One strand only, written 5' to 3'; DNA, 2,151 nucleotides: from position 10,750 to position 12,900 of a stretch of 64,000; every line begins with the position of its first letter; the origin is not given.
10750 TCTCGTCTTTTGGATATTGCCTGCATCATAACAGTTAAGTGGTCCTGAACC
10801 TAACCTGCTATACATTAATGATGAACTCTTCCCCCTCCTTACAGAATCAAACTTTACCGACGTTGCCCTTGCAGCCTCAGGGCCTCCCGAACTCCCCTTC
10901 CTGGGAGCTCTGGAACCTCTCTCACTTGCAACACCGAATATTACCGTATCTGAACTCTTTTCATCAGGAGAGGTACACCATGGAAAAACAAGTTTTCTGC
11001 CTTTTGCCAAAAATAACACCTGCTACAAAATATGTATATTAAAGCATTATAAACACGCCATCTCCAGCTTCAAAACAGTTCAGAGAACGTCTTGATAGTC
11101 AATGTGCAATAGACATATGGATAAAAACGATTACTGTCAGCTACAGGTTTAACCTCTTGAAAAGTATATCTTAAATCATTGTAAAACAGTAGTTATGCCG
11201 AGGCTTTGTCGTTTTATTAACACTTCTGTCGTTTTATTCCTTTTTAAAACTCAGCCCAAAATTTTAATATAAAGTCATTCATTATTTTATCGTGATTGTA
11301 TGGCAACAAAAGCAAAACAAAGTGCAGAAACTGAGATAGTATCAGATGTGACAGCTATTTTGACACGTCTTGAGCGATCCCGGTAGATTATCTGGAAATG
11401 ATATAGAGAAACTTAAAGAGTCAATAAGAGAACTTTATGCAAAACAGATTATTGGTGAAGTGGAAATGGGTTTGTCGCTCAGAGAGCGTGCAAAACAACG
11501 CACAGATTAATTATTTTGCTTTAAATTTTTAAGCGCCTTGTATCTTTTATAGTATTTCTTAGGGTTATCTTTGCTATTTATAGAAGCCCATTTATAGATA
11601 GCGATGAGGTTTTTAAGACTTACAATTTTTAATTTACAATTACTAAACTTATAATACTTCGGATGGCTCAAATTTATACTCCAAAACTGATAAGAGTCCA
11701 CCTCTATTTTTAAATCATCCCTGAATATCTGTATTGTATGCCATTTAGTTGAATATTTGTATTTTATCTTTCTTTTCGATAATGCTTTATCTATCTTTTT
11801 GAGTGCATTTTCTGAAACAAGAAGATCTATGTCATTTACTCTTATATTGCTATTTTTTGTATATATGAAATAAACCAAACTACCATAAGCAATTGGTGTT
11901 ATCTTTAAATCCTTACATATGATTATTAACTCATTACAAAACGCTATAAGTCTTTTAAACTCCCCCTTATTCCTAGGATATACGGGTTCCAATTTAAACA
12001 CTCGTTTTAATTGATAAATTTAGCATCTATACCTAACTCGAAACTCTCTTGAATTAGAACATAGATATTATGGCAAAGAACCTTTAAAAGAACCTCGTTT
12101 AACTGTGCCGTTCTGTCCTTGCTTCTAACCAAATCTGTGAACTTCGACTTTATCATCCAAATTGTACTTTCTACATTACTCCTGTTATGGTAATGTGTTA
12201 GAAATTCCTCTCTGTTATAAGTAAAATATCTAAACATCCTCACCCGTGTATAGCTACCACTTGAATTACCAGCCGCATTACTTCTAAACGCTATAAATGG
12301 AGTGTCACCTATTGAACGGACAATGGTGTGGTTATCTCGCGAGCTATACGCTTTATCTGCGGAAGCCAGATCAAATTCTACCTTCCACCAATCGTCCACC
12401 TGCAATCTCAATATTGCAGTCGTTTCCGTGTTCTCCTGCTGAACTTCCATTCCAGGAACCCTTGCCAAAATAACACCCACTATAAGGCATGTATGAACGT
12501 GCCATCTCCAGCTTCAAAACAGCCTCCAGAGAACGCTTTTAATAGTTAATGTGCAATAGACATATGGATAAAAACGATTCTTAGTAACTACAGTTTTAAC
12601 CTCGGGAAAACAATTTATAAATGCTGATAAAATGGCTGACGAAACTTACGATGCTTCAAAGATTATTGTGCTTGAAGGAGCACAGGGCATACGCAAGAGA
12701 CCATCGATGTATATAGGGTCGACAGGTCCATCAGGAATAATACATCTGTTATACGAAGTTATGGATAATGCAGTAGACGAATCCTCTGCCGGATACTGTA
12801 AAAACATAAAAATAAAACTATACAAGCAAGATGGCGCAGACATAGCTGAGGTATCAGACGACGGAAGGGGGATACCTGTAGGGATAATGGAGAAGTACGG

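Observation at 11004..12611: AT-rich accessory insert bracketed by ~150-160 bp direct repeats of the speB/gyrB promoter region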

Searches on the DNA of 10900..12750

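Call 44: search_rna_families(source=window, start=10900, end=12750, threshold=evalue, max_evalue=1)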
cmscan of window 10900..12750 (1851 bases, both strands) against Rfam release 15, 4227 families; matches with E-value up to 1: 1.
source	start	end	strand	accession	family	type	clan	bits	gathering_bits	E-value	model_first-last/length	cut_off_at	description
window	12005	12083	+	RF00528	snoMe28S-Gm1083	Gene; snRNA; snoRNA; CD-box;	-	21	48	0.95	1-89/89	no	Small nucleolar RNA Me28S-Gm1083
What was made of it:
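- Tried and rejected: Rfam gave only one sub-threshold chance hit, in the insert (call 44).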
